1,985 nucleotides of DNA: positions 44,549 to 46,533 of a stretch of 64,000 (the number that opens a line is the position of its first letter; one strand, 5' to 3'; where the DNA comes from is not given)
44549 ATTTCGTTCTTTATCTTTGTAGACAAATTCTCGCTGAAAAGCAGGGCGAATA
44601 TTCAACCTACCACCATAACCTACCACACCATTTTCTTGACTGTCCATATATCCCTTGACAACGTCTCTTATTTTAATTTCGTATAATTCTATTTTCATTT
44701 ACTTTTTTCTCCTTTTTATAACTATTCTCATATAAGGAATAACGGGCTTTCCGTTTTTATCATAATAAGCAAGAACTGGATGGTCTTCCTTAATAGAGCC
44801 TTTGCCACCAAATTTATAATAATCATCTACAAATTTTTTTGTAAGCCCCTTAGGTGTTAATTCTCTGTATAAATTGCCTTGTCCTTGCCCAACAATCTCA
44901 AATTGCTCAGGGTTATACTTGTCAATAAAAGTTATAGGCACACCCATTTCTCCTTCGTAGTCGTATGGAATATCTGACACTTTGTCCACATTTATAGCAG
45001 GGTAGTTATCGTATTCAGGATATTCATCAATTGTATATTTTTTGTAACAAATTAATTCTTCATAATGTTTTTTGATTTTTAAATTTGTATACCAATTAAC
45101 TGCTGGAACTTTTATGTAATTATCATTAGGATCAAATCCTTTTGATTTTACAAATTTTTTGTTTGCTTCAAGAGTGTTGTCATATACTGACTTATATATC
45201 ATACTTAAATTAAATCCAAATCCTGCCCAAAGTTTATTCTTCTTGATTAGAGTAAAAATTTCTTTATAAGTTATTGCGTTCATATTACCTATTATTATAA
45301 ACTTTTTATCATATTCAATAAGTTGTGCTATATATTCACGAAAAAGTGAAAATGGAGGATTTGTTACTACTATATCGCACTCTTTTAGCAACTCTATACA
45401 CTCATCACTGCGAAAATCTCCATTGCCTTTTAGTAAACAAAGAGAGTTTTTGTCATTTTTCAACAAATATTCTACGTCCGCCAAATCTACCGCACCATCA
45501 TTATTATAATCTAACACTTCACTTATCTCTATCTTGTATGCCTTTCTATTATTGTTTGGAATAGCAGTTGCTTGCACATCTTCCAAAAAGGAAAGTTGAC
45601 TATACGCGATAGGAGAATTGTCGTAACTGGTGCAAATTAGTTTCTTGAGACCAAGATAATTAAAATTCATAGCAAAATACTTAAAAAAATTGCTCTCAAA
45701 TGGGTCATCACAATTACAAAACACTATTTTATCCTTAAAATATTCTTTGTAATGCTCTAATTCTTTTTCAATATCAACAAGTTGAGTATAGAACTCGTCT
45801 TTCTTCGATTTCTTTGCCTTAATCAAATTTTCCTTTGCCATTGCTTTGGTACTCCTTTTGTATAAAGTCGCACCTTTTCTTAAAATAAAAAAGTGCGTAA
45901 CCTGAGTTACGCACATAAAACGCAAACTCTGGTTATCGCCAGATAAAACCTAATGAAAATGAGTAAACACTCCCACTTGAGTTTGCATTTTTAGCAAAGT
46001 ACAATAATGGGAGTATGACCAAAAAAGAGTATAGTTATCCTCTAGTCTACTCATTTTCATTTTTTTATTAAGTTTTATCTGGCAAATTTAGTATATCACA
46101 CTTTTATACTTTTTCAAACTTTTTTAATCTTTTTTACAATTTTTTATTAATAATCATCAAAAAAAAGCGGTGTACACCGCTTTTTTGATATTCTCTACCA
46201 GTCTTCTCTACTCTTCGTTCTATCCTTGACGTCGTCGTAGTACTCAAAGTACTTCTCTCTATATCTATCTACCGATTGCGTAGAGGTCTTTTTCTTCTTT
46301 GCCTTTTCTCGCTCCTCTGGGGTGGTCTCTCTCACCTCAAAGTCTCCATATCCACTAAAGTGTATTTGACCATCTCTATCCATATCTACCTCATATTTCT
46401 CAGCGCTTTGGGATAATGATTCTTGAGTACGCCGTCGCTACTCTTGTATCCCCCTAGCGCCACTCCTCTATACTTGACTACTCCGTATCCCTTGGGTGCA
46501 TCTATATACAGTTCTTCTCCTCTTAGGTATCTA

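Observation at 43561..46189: Recombinase-less AT-rich islet encoding an EcoRI-family m6A methyltransferase and an abutting DUF262(ParB-like)-HNH nuclease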

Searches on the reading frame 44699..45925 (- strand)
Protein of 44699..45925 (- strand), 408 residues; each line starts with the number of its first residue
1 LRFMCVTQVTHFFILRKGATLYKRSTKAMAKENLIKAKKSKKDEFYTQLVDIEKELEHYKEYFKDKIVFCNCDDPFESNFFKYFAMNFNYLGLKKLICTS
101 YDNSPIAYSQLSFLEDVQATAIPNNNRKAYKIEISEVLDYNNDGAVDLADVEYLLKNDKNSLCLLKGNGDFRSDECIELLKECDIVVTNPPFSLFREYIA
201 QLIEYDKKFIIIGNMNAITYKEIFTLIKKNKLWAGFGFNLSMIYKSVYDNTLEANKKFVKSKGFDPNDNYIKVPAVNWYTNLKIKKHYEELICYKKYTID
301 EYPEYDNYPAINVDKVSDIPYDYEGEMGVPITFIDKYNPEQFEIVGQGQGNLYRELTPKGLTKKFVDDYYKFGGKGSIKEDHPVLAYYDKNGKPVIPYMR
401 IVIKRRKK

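Call 3: search_protein_families(library=pfam, proteins=[window:44699-45925:-], max_evalue=0.01)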
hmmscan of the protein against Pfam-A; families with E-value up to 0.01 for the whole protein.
window:44699-45925:- (408 aa): 1 family
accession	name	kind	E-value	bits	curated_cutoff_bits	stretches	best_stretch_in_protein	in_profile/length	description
PF13651.11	EcoRI_methylase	-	1.7e-137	458.8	26.4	1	33-405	1-344/345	Adenine-specific methyltransferase EcoRI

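Call 4: search_protein_families(library=ncbifam, proteins=[window:44699-45925:-], max_evalue=0.01)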
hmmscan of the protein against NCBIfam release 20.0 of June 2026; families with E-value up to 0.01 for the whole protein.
window:44699-45925:- (408 aa): 0 families

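Call 5: search_protein_families(library=padloc, proteins=[window:44699-45925:-], max_evalue=0.01)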
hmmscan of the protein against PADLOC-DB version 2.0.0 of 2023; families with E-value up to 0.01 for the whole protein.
window:44699-45925:- (408 aa): 1 family
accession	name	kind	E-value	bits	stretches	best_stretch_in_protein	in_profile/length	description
PDLC03297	MTase_II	-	2.8e-112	373.4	1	27-377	4-306/332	Type II methyltransferase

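Call 10: search_solved_structures(query=window:44699-45841:-, max_evalue=1, show_alignments=1)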
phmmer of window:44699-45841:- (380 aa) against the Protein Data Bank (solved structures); distinct sequences matched with E-value up to 1: 0.

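Call 54: search_dna_similar(query=window:44702-45841:-, collection=plasmids, mode=protein, max_rows=60, rows=spread)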
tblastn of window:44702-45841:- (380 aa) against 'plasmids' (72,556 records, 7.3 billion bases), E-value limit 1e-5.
Records with a match: 98; places in all: 105; records where one place covers at least 80% of the query: 64.
Best place of each record, by identity: <60% 98.
By first word of the organism name: Lactococcus 21; Enterococcus 12; Lactiplantibacillus 9; Escherichia 6; Raoultella 4; Variovorax 3; Leuconostoc 3; Klebsiella 3; Rhodococcus 3; Apilactobacillus 3; and 25 more.
By predicted mobility (MOB-suite, as given by PLSDB): mobilizable 50; non-mobilizable 34; conjugative 14.
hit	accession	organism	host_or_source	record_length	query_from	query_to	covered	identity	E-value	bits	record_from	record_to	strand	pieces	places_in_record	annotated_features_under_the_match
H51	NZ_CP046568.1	Dietzia sp. DQ12-45-1b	product water from oilfield,product ...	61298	1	379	100%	51.3%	6e-117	380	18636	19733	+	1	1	adenine-specific methyltransferase EcoRI family protein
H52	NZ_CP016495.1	Lactiplantibacillus pentosus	bacteria,olive fermentation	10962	1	379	100%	46.6%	5e-86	291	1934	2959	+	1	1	adenine-specific methyltransferase EcoRI family protein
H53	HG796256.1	uncultured bacterium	-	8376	6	380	99%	45.7%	2e-89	301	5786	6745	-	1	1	CDS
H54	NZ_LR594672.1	Variovorax sp. PBL-E5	linuron-contaminated soil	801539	5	380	99%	45.5%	2e-82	281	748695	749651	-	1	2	adenine-specific methyltransferase EcoRI family protein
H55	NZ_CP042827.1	Ruania zhangjianzhongii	bat,pure culture,feces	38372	2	318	83%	53.3%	5e-106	349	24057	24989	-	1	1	adenine-specific methyltransferase EcoRI family protein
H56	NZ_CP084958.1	Sulfitobacter indolifex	cell culture,Seawater from the North ...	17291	5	351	91%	48.6%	9e-88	296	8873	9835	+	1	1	adenine-specific methyltransferase EcoRI family protein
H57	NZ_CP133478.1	Leuconostoc mesenteroides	Homo sapiens,cell culture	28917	1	379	100%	43.0%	2e-87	296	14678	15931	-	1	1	adenine-specific methyltransferase EcoRI family protein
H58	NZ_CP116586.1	Enterococcus dispar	Bos taurus,whole organism,fecal sample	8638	3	319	83%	50.9%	2e-79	272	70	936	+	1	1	adenine-specific methyltransferase EcoRI family protein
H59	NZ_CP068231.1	Aeromonas caviae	combined sewer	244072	1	319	84%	50.3%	3e-88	298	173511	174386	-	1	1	adenine-specific methyltransferase EcoRI family protein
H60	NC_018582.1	Gordonia sp. KTR9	-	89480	2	378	99%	42.2%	1e-83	285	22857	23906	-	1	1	adenine-specific methyltransferase EcoRI family protein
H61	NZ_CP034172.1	Chryseobacterium taklimakanense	Homo sapiens,Blood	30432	2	318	83%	49.8%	8e-67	280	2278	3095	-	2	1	none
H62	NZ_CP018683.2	Vibrio harveyi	Trachinotus ovatus,liver of diseased ...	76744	1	318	84%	49.2%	1e-84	287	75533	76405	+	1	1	adenine-specific methyltransferase EcoRI family protein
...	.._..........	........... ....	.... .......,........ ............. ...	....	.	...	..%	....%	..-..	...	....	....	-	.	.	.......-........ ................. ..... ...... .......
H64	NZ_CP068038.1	Escherichia coli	swine,intestinal tract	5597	6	332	86%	47.3%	1e-74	258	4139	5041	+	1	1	adenine-specific methyltransferase EcoRI family protein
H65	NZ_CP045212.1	Escherichia coli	Ground beef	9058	6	332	86%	47.3%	1e-74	258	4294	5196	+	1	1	adenine-specific methyltransferase EcoRI family protein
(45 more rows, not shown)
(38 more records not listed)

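Call 56: get_annotated_region(hit=H63, flank=3000)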
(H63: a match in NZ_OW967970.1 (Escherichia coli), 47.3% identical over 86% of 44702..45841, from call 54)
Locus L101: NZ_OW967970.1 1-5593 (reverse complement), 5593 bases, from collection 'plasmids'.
description: Escherichia coli isolate 648 plasmid P4, complete sequence
organism: Escherichia coli (NCBI taxid 562)
taxonomy: Bacteria; Pseudomonadota; Gammaproteobacteria; Enterobacterales; Enterobacteriaceae; Escherichia; Escherichia coli
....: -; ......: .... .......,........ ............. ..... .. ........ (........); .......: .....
typing (MOB-suite, as given by PLSDB): mobilizable; replicon rep_cluster_2350; relaxase MOBP,MOBP
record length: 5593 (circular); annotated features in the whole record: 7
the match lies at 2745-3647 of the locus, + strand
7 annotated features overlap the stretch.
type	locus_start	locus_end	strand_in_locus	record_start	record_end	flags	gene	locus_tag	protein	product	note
CDS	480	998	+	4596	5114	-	-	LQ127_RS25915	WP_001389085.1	MbeB family mobilization protein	-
CDS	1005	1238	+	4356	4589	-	-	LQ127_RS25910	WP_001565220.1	MbeD family mobilization/exclusion protein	-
CDS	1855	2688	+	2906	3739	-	-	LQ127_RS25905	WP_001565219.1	type-2 restriction enzyme EcoRI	-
CDS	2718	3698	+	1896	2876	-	-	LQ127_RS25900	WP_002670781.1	adenine-specific methyltransferase EcoRI family protein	-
CDS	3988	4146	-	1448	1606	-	-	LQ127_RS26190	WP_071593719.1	replication initiation protein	-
CDS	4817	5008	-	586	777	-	-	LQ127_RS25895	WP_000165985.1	Rop family plasmid primer RNA-binding protein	-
CDS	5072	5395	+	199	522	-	-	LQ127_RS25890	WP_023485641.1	MobC family plasmid mobilization relaxosome protein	-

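Call 75: find_homologous_proteins(query=window:44702-45841:-, max_evalue=1e-10)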
Query window:44702-45841:- (380 aa): 8000 proteins with E <= 1e-10 among 8000 candidates; the best 120 are listed.
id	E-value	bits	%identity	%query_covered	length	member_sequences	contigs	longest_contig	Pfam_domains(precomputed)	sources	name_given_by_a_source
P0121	1.7e-254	862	100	100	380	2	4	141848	PF13651.12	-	-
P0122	3.7e-181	621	-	-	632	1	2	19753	PF13651.12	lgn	-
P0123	5.7e-175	600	71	99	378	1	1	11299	PF13651.12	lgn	-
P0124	2.8e-174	598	71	99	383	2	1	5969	PF13651.12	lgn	-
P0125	4.9e-173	594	70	99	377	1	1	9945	PF13651.12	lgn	-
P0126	6.2e-172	590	68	99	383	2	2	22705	PF13651.12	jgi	-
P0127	8.8e-169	580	66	100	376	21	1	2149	PF13651.12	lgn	-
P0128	4.9e-168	577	68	100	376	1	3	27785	PF13651.12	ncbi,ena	-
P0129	1.4e-165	569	67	98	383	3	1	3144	PF13651.12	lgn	-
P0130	7.6e-165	567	67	100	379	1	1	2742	PF13651.12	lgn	-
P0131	1.2e-164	566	67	99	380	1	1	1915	PF13651.12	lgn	-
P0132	2.8e-164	565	67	100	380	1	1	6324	PF13651.12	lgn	-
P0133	2.3e-163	562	66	99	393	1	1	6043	PF13651.12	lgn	-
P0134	1.8e-162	559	65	99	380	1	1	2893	PF13651.12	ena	-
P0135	8.7e-162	557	65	100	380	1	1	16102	PF13651.12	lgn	-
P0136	1.3e-161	556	68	99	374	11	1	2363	PF13651.12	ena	-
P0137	2.3e-161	556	66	100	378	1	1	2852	PF13651.12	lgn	-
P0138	4.4e-160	551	67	99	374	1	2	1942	PF13651.12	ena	-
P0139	1.3e-159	550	67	100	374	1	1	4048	PF13651.12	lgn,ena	-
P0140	2.2e-159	549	67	99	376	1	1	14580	PF13651.12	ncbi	-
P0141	2.5e-159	549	67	100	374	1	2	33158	PF13651.12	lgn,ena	-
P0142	3.5e-159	548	67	99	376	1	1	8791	PF13651.12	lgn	-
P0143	6.0e-159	548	67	99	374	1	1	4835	PF13651.12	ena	-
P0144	6.7e-159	547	66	99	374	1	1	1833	PF13651.12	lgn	-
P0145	7.4e-159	547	67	99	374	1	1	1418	PF13651.12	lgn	-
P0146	8.7e-159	547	66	100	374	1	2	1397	PF13651.12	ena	-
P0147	1.5e-158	546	66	99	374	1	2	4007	PF13651.12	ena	-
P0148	1.6e-158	546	65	99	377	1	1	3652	PF13651.12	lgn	-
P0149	1.9e-158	546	67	99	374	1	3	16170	PF13651.12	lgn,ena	-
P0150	4.5e-158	545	67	99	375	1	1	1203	PF13651.12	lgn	-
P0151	1.1e-157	543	75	83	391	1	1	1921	PF13651.12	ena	-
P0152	1.3e-157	543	67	99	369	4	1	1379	PF13651.12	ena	-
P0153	2.2e-157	542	65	100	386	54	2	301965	PF13651.12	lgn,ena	-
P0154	5.0e-157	541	75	82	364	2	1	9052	PF13651.12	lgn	-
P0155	1.8e-155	536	65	99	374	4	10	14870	PF13651.12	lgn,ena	-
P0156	2.3e-155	536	65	99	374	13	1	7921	PF13651.12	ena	-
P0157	3.7e-155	535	65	98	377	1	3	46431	PF13651.12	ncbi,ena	ncbi:MAG: adenine-specific methyltransferase EcoRI family protein [Patescibacteria group bacterium]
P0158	4.7e-155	535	62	99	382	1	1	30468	PF13651.12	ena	-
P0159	6.6e-155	534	66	99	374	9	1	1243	PF13651.12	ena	-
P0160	1.7e-154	533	72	84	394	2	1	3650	PF13651.12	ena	-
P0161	2.4e-153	529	73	82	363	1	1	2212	PF13651.12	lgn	-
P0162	4.0e-153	528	65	99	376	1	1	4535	PF13651.12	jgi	-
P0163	2.9e-152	526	70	87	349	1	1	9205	PF13651.12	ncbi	-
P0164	3.3e-152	525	63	99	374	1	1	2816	PF13651.12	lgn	-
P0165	7.4e-152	524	63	100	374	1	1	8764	PF13651.12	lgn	-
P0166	1.8e-151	523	70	84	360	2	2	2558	PF13651.12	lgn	-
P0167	4.9e-151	521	64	99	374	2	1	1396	PF13651.12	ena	-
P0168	5.0e-151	521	62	99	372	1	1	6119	PF13651.12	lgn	-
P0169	5.9e-151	521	63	98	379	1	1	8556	PF13651.12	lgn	-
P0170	1.9e-150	520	72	83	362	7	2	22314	PF13651.12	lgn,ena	-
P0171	5.0e-150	518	64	99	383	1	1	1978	PF13651.12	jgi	jgi:hypothetical protein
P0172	5.1e-150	518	64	98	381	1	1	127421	PF13651.12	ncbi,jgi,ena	ncbi:MAG: adenine-specific methyltransferase EcoRI family protein [Candidatus Paceibacterota bacteri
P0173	6.7e-150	518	64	99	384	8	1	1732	PF13651.12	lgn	-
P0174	7.8e-150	518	62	100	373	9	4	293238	PF13651.12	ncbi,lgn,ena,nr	ncbi:MAG: adenine-specific methyltransferase EcoRI family protein [Paludibacteraceae bacterium]|nr:a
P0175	8.0e-150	517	72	83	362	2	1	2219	PF13651.12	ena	-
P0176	9.1e-150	517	61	99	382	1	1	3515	PF13651.12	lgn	-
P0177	9.8e-150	517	63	100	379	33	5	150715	PF13651.12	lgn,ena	-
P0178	1.4e-149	517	64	99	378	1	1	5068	PF13651.12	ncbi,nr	ncbi:MAG: adenine-specific methyltransferase EcoRI family protein [Candidatus Curtissbacteria bacter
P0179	4.0e-149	515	64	99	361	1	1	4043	PF13651.12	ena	-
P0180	4.9e-149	515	64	99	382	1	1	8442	PF13651.12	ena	-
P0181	1.1e-148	514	63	100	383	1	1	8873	PF13651.12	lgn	-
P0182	1.2e-148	514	63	98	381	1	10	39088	PF13651.12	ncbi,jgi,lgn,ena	-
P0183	1.7e-148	513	63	99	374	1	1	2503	PF13651.12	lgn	-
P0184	2.6e-148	512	62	100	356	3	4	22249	PF13651.12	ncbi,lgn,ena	-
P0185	3.2e-148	512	61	99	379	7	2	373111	PF13651.12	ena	-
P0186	4.2e-148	512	62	100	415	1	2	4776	PF13651.12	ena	-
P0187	9.0e-148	511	72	83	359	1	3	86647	PF13651.12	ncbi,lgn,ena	-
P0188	9.1e-148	511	60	100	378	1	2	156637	PF13651.12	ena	-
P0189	9.7e-148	511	62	100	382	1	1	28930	PF13651.12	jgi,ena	-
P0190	1.1e-147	510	61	99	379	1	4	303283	PF13651.12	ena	-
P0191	2.4e-147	509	62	99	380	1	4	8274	PF13651.12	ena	-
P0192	2.7e-147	509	61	99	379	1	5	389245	PF13651.12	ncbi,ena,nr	ncbi:MAG: adenine-specific methyltransferase EcoRI family protein [Paludibacteraceae bacterium]|nr:a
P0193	7.7e-147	508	63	99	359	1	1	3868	PF13651.12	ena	-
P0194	1.2e-146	507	69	84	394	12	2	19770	PF13651.12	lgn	-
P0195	1.7e-146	507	60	100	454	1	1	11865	PF13651.12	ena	-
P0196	1.9e-146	506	61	100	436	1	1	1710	PF13651.12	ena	-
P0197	2.0e-146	506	62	98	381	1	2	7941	PF13651.12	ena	-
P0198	2.1e-146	506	64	99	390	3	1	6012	PF13651.12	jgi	-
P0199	2.4e-146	506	61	100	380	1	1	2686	PF13651.12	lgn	-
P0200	3.3e-146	506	62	100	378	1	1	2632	PF13651.12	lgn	-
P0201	3.8e-146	505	60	99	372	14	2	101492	PF13651.12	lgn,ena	-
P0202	4.5e-146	505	62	99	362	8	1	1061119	PF13651.12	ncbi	-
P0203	5.8e-146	505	61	100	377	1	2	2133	PF13651.12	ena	-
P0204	1.2e-145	504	64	99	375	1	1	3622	PF13651.12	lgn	-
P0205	1.8e-145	503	60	100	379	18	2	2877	PF13651.12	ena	-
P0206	3.8e-145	502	63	99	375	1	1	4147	PF13651.12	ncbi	-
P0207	3.8e-145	502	63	99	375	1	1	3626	PF13651.12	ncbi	-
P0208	5.5e-145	502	61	99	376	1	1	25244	PF13651.12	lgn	-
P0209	1.7e-144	500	63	99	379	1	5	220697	PF13651.12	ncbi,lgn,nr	ncbi:MAG: adenine-specific methyltransferase EcoRI family protein [Candidatus Pacebacteria bacterium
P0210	1.9e-144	500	62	98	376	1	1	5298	PF13651.12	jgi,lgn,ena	-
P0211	2.3e-144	500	60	100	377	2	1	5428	PF13651.12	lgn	-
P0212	2.8e-144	499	62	99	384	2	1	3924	PF13651.12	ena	-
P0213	3.9e-144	499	62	99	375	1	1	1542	PF13651.12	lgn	-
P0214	4.2e-144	499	61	99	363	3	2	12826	PF13651.12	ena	-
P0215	6.7e-144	498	67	85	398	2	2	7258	PF13651.12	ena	-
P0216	6.7e-144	498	62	98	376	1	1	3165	PF13651.12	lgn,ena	-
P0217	8.5e-144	498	62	99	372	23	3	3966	PF13651.12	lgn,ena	-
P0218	1.1e-143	497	59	99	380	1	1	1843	PF13651.12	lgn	-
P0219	2.5e-143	496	58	100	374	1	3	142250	PF13651.12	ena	-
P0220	2.8e-143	496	63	98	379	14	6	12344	PF13651.12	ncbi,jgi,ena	-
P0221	3.4e-143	496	59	97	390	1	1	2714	PF13651.12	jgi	-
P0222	4.2e-143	495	68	83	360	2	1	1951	PF13651.12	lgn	-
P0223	8.4e-143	494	63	98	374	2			PF13651.12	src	-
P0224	9.6e-143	494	61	99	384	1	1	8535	PF13651.12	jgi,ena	-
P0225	1.4e-142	494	59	99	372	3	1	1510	PF13651.12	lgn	-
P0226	1.4e-142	494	59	99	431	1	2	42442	PF13651.12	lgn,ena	-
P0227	1.9e-142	493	59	100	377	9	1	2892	PF13651.12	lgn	-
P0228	2.3e-142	493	62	99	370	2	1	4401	PF13651.12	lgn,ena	-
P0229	4.0e-142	492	59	99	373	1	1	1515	PF13651.12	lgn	-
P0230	4.6e-142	492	62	100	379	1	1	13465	PF13651.12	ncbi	-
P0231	4.8e-142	492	61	99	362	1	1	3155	PF13651.12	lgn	-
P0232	5.1e-142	492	61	99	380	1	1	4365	PF13651.12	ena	-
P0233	5.3e-142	492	61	100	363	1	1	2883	PF13651.12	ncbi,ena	-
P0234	6.2e-142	492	68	83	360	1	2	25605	PF13651.12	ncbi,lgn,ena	-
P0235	6.4e-142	491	60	99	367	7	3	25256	PF13651.12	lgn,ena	-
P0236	1.2e-141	491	61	98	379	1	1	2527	PF13651.12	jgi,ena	-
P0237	1.4e-141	490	61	99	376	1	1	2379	PF13651.12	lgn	-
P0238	1.6e-141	490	59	100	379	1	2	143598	PF13651.12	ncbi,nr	ncbi:MAG: adenine-specific methyltransferase EcoRI family protein [Paludibacteraceae bacterium]|nr:a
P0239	1.7e-141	490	61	96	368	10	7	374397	PF13651.12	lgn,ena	-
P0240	1.8e-141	490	60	99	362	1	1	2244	PF13651.12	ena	-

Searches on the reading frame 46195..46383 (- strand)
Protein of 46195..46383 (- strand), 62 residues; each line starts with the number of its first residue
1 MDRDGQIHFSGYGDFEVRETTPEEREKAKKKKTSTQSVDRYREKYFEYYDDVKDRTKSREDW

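Call 3: search_protein_families(library=pfam, proteins=[window:46195-46383:-], max_evalue=0.01)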
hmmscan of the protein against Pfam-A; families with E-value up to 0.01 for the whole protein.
window:46195-46383:- (62 aa): 0 families

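Call 4: search_protein_families(library=ncbifam, proteins=[window:46195-46383:-], max_evalue=0.01)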
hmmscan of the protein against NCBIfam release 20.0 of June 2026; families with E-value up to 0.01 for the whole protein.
window:46195-46383:- (62 aa): 0 families

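Call 5: search_protein_families(library=padloc, proteins=[window:46195-46383:-], max_evalue=0.01)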
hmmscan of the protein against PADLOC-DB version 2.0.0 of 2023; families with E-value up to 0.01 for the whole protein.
window:46195-46383:- (62 aa): 0 families

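Call 47: find_encoding_contigs(protein=window:46195-46383:-, flank=6000, max_places=10)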
Protein window:46195-46383:- (62 aa): 16 contigs read that carry it; 10 places shown.
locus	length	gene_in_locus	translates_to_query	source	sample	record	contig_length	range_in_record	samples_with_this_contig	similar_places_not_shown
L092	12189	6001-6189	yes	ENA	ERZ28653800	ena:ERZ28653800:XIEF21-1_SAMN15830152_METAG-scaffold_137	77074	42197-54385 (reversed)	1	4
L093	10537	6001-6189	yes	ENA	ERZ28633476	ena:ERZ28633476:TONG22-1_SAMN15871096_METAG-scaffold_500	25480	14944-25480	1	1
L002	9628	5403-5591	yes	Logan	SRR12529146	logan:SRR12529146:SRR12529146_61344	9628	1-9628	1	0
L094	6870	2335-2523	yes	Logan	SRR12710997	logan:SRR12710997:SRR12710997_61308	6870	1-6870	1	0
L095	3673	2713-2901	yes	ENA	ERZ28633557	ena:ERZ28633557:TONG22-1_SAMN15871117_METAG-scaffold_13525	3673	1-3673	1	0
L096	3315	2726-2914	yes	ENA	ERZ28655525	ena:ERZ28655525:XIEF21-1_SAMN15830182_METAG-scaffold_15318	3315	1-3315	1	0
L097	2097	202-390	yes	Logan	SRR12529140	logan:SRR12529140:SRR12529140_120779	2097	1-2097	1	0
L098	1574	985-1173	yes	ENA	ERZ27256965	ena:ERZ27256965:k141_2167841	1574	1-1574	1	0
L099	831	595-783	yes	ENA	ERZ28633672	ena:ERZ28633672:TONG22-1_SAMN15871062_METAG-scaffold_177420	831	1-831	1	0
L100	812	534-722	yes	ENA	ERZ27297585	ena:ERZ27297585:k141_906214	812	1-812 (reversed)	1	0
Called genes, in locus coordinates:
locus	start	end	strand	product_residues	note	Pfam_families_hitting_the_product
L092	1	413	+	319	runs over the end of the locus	PF01193:RNA_pol_L, PF01000:RNA_pol_A_bac, PF03118:RNA_pol_A_CTD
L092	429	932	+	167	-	PF01196:Ribosomal_L17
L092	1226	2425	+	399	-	PF03706:LPG_synthase_TM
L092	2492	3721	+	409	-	PF13685:Fe-ADH_2 (weak)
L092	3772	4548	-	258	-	PF13306:LRR_5, PF13855:LRR_8 (weak)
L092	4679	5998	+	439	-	PF17125:Methyltr_RsmF_N, PF01189:Methyltr_RsmB-F, PF13847:Methyltransf_31 (weak), PF17126:RsmF_methylt_CI (weak), PF13636:Methyltranf_PUA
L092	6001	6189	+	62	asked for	-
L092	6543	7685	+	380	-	PF13651:EcoRI_methylase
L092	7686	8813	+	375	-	PF03235:GmrSD_N, PF01844:HNH (weak)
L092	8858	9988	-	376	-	PF00266:Aminotran_5, PF00155:Aminotran_1_2 (weak), PF01041:DegT_DnrJ_EryC1, PF01053:Cys_Met_Meta_PP, PF01212:Beta_elim_lyase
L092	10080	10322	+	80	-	PF11823:Se_S_carrier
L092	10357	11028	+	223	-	PF00730:HhH-GPD, PF00633:HHH (weak)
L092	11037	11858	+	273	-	PF00175:NAD_binding_1 (weak), PF10418:DHODB_Fe-S_bind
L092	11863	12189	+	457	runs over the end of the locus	PF14691:Fer4_20, PF00070:Pyr_redox (faint), PF00890:FAD_binding_2 (weak), PF01266:DAO (faint), PF07992:Pyr_redox_2, PF01593:Amino_oxidase (faint), PF13450:NAD_binding_8, PF13738:Pyr_redox_3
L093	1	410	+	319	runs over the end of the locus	PF01193:RNA_pol_L, PF01000:RNA_pol_A_bac, PF03118:RNA_pol_A_CTD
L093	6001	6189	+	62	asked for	-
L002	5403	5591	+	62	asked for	-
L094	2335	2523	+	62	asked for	-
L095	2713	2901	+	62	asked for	-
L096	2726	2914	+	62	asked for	-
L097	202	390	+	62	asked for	-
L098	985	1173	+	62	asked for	-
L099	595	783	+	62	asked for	-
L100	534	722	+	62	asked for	-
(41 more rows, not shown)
